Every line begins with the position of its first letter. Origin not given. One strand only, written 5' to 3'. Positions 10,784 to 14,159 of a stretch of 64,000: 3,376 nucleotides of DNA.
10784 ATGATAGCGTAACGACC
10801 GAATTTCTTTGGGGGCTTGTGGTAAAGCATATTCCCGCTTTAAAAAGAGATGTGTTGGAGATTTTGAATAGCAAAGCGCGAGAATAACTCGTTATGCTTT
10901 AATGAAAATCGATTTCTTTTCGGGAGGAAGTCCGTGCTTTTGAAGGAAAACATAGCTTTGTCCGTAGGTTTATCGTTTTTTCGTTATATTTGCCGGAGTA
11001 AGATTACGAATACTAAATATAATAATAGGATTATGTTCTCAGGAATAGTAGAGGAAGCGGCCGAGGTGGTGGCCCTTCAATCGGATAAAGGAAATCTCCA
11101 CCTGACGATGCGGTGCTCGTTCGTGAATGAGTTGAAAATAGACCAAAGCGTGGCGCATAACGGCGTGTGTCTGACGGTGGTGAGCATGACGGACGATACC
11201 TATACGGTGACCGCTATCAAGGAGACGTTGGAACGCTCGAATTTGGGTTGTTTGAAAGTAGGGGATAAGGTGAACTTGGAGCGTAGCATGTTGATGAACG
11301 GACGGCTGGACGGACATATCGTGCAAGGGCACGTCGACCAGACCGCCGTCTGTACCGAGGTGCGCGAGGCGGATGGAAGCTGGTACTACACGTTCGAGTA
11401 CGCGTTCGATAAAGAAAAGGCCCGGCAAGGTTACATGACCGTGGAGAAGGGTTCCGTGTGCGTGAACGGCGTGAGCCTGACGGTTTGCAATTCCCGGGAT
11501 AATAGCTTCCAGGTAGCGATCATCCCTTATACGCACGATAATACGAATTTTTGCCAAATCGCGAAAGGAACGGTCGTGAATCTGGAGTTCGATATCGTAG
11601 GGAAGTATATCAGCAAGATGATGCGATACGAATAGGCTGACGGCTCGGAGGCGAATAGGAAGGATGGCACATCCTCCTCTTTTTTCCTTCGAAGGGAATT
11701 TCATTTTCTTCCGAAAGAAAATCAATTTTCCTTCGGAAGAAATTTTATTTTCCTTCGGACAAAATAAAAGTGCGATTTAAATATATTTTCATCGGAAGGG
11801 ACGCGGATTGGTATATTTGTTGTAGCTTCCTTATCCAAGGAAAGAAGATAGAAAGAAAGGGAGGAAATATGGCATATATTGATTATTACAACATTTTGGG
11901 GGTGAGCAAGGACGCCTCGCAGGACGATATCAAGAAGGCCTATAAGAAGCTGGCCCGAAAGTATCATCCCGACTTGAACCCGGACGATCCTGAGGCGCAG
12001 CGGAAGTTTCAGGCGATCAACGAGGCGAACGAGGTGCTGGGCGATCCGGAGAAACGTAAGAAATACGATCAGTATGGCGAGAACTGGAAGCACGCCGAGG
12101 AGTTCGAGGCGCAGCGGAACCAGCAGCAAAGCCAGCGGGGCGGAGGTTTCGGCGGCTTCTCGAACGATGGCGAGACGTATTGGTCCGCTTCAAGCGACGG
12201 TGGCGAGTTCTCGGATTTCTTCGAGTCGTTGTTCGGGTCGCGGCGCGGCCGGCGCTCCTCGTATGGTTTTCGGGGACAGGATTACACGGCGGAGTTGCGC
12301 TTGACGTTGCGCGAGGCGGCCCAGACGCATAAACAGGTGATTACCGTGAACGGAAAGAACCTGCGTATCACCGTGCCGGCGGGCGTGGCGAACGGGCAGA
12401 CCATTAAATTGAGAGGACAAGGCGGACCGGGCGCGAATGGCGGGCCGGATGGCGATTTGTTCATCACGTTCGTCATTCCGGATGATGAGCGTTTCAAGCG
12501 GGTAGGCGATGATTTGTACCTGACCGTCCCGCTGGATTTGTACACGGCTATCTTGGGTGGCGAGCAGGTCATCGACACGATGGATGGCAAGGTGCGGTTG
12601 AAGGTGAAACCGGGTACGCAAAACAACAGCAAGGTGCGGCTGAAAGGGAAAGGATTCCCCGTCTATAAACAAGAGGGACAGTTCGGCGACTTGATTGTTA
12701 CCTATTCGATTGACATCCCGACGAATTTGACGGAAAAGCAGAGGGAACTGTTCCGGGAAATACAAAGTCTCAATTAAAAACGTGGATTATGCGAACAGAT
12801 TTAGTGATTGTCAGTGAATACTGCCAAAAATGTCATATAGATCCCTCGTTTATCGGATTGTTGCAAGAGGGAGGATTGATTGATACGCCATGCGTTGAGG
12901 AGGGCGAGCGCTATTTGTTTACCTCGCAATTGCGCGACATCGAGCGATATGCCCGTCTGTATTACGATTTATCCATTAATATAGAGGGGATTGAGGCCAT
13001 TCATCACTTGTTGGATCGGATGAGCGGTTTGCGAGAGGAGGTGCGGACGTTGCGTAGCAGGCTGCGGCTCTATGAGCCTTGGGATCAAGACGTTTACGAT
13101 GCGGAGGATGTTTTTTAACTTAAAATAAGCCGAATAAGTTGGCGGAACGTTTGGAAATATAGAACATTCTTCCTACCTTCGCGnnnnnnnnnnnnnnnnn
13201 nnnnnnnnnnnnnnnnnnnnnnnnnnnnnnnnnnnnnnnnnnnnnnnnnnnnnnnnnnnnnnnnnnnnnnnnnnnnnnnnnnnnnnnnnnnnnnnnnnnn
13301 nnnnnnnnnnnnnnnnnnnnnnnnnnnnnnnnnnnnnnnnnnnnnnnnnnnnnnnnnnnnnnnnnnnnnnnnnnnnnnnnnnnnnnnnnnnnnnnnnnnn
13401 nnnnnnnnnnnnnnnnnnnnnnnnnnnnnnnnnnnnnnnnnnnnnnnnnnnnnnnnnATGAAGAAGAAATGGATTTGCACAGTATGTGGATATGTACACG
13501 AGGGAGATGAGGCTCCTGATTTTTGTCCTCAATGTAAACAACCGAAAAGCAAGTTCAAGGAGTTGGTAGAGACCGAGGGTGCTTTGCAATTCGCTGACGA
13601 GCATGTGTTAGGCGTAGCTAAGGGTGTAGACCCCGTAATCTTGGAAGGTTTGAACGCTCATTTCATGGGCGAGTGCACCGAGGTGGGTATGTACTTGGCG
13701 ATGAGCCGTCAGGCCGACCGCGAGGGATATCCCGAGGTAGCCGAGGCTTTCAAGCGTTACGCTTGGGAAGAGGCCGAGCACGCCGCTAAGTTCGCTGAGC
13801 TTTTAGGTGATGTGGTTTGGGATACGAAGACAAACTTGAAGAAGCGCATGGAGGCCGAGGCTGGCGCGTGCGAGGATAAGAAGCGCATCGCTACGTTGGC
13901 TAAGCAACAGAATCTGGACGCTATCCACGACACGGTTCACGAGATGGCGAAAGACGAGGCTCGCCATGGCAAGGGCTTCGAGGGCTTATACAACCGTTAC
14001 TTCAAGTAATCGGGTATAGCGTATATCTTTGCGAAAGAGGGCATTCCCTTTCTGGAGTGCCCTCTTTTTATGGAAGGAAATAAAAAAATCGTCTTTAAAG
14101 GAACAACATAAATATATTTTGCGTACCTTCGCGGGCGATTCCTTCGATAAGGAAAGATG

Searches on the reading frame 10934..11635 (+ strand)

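Call 29: search_protein_families(library=pfam, proteins=[window:10934-11635:+], max_evalue=0.01)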
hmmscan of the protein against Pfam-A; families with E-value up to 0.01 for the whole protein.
window:10934-11635:+ (233 aa): 1 family
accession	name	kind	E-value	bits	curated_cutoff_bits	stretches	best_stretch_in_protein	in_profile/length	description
PF00677.23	Lum_binding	-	2.1e-44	149.9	27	2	131-220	1-86/86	Lumazine binding domain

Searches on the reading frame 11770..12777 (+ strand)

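Call 29: search_protein_families(library=pfam, proteins=[window:11770-12777:+], max_evalue=0.01)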
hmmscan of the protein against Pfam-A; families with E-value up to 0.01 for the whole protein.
window:11770-12777:+ (335 aa): 2 families
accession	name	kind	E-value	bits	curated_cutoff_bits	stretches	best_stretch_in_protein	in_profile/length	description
PF01556.23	DnaJ_C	-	5.2e-42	143.9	26.6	1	174-317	3-152/152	DnaJ C terminal domain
PF00226.36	DnaJ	-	2e-28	98.7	27.8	1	38-100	1-63/63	DnaJ domain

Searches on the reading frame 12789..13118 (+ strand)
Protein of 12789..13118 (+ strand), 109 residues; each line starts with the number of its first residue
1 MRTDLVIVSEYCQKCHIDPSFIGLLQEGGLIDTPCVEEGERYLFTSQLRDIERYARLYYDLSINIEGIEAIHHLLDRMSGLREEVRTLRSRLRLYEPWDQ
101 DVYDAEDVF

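Call 29: search_protein_families(library=pfam, proteins=[window:12789-13118:+], max_evalue=0.01)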
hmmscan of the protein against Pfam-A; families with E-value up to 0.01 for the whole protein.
window:12789-13118:+ (109 aa): 1 family
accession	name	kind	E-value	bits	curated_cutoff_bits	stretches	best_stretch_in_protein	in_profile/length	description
PF13591.12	MerR_2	-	6.2e-29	100.1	29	1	7-89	2-83/84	MerR HTH family regulatory protein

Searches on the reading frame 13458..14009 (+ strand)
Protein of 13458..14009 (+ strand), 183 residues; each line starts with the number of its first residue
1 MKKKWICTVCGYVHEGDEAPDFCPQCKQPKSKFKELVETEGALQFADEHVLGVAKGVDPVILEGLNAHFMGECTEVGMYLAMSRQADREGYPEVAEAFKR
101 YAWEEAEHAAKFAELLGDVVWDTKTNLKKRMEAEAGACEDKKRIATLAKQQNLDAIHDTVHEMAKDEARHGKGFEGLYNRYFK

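Call 29: search_protein_families(library=pfam, proteins=[window:13458-14009:+], max_evalue=0.01)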
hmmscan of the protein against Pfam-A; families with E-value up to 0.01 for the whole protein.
window:13458-14009:+ (183 aa): 4 families
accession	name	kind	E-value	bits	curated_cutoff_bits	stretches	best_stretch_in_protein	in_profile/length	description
PF21349.2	RUBY_RBDX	-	7.6e-16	57.7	26.5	1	5-34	1-30/30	Rubrerythrin, rubredoxin-like domain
PF02915.23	Rubrerythrin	-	2.7e-15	57.4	22.8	1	65-178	3-137/137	Rubrerythrin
PF00210.30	Ferritin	-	3.2e-06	27.5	24.5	1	63-116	2-55/142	Ferritin-like domain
PF23458.2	DUF7130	-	0.0026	18.1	35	1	4-35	53-85/89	Domain of unknown function (DUF7130)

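Call 39: find_encoding_contigs(protein=window:13458-14009:+, flank=6000, max_places=10)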
Protein window:13458-14009:+ (183 aa): 24 contigs read that carry it; 10 places shown.
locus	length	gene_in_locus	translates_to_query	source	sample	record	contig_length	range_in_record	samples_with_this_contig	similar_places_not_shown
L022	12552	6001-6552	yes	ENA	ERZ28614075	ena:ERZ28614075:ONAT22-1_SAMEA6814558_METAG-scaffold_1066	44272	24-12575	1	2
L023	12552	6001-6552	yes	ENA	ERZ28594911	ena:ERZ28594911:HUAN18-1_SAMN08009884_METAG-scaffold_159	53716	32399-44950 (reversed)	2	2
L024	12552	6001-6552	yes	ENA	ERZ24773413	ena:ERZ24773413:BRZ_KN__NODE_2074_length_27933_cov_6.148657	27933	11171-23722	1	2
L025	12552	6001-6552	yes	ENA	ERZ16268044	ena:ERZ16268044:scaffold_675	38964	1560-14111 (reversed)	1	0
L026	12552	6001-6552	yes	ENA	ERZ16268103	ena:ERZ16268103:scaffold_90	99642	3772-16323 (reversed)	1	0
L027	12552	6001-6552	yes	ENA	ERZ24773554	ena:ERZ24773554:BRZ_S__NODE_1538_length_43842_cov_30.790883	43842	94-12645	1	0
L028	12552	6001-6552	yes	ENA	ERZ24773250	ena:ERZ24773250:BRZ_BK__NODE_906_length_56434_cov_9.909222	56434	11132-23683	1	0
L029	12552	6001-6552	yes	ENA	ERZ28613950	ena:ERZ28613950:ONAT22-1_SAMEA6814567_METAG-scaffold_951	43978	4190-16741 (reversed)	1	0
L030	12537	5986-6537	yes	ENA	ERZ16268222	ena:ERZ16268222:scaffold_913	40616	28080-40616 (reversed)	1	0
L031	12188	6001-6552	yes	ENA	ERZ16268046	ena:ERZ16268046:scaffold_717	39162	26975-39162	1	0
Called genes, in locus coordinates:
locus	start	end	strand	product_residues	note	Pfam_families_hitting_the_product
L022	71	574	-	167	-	PF00293:NUDIX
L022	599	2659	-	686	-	PF01751:Toprim, PF01131:Topoisom_bac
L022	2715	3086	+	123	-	PF01909:NTP_transf_2, PF18765:Polbeta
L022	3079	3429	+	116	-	PF01934:HepT-like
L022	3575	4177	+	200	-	PF00677:Lum_binding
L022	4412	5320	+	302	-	PF00226:DnaJ, PF01556:DnaJ_C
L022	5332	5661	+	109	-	PF13591:MerR_2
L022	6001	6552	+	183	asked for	PF21349:RUBY_RBDX, PF00210:Ferritin (weak), PF02915:Rubrerythrin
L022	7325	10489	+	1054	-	PF13620:CarboxypepD_reg, PF13715:CarbopepD_reg_2, PF07715:Plug, PF00593:TonB_dep_Rec_b-barrel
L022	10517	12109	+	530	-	PF14322:SusD-like_3, PF07980:SusD_RagB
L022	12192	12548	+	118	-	-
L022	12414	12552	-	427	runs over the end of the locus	PF13173:AAA_14, PF13635:DUF4143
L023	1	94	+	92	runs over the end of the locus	PF10543:ORF6N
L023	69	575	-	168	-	PF00293:NUDIX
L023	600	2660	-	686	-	PF01751:Toprim, PF01131:Topoisom_bac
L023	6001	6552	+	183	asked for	PF21349:RUBY_RBDX, PF00210:Ferritin (weak), PF02915:Rubrerythrin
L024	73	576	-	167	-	PF00293:NUDIX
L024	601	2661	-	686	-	PF01751:Toprim, PF01131:Topoisom_bac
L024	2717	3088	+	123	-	PF01909:NTP_transf_2, PF18765:Polbeta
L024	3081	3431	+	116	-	PF01934:HepT-like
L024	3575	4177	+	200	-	PF00677:Lum_binding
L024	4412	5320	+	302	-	PF00226:DnaJ, PF01556:DnaJ_C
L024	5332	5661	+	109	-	PF13591:MerR_2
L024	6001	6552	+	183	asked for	PF21349:RUBY_RBDX, PF00210:Ferritin (weak), PF02915:Rubrerythrin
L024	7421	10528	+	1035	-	PF13620:CarboxypepD_reg, PF13715:CarbopepD_reg_2, PF07715:Plug, PF00593:TonB_dep_Rec_b-barrel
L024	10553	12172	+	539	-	PF12741:SusD-like, PF12771:SusD-like_2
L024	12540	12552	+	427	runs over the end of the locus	PF13173:AAA_14, PF13635:DUF4143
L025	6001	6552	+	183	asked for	PF21349:RUBY_RBDX, PF00210:Ferritin (weak), PF02915:Rubrerythrin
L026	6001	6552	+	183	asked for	PF21349:RUBY_RBDX, PF00210:Ferritin (weak), PF02915:Rubrerythrin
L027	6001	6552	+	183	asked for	PF21349:RUBY_RBDX, PF00210:Ferritin (weak), PF02915:Rubrerythrin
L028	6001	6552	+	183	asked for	PF21349:RUBY_RBDX, PF00210:Ferritin (weak), PF02915:Rubrerythrin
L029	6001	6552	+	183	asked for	PF21349:RUBY_RBDX, PF00210:Ferritin (weak), PF02915:Rubrerythrin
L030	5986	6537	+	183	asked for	PF21349:RUBY_RBDX, PF00210:Ferritin (weak), PF02915:Rubrerythrin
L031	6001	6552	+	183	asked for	PF21349:RUBY_RBDX, PF00210:Ferritin (weak), PF02915:Rubrerythrin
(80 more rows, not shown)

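Call 53: find_encoding_contigs(protein=L024:10553-12172:+, flank=6000, max_places=10)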
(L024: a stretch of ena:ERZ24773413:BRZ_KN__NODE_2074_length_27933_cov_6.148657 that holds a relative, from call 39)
Protein L024:10553-12172:+ (539 aa): 24 contigs read that carry it; 10 places shown.
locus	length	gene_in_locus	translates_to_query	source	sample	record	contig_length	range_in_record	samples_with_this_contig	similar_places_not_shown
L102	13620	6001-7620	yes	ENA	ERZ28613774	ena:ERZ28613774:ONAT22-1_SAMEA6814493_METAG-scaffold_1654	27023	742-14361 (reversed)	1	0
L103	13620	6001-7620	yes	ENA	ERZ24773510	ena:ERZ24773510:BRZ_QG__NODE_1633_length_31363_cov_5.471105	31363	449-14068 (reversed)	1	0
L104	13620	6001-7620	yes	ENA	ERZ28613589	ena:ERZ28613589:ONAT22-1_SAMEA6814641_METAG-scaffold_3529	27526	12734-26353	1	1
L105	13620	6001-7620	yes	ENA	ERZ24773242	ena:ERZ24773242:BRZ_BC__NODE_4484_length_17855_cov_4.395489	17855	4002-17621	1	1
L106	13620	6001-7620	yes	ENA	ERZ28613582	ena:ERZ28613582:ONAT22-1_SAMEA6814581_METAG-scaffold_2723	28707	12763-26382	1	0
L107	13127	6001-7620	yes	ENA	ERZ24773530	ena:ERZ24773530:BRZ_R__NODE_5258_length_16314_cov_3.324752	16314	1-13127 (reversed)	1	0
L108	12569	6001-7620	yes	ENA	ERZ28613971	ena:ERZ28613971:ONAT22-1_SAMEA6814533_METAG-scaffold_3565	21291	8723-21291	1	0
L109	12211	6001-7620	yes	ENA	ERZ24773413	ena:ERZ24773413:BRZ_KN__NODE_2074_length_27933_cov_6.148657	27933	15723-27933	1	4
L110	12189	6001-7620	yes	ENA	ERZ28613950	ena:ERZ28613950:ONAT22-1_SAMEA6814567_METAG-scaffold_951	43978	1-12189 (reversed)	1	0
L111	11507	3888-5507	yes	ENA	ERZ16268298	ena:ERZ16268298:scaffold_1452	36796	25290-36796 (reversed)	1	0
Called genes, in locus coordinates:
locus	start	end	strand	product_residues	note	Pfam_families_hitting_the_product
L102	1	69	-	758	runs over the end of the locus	PF17678:Glyco_hydro_92N, PF07971:Glyco_hydro_92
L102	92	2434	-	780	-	PF17678:Glyco_hydro_92N, PF07971:Glyco_hydro_92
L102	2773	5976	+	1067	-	PF13620:CarboxypepD_reg, PF13715:CarbopepD_reg_2, PF07715:Plug, PF00593:TonB_dep_Rec_b-barrel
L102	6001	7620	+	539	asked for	PF12741:SusD-like, PF12771:SusD-like_2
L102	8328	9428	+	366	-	PF13173:AAA_14, PF13635:DUF4143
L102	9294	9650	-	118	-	-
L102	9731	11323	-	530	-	PF14322:SusD-like_3, PF07980:SusD_RagB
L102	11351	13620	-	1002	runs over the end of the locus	?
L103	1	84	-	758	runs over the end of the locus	PF17678:Glyco_hydro_92N, PF07971:Glyco_hydro_92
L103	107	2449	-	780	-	PF17678:Glyco_hydro_92N, PF07971:Glyco_hydro_92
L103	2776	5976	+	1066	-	PF13620:CarboxypepD_reg, PF13715:CarbopepD_reg_2, PF07715:Plug, PF00593:TonB_dep_Rec_b-barrel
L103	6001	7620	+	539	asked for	PF12741:SusD-like, PF12771:SusD-like_2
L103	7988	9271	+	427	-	PF13173:AAA_14, PF13635:DUF4143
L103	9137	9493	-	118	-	-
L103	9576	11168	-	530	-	PF14322:SusD-like_3, PF07980:SusD_RagB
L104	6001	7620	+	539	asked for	PF12741:SusD-like, PF12771:SusD-like_2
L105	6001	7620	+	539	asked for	PF12741:SusD-like, PF12771:SusD-like_2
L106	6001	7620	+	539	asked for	PF12741:SusD-like, PF12771:SusD-like_2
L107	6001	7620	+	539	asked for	PF12741:SusD-like, PF12771:SusD-like_2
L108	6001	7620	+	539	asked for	PF12741:SusD-like, PF12771:SusD-like_2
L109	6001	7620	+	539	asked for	PF12741:SusD-like, PF12771:SusD-like_2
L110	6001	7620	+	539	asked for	PF12741:SusD-like, PF12771:SusD-like_2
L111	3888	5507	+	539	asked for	PF12741:SusD-like, PF12771:SusD-like_2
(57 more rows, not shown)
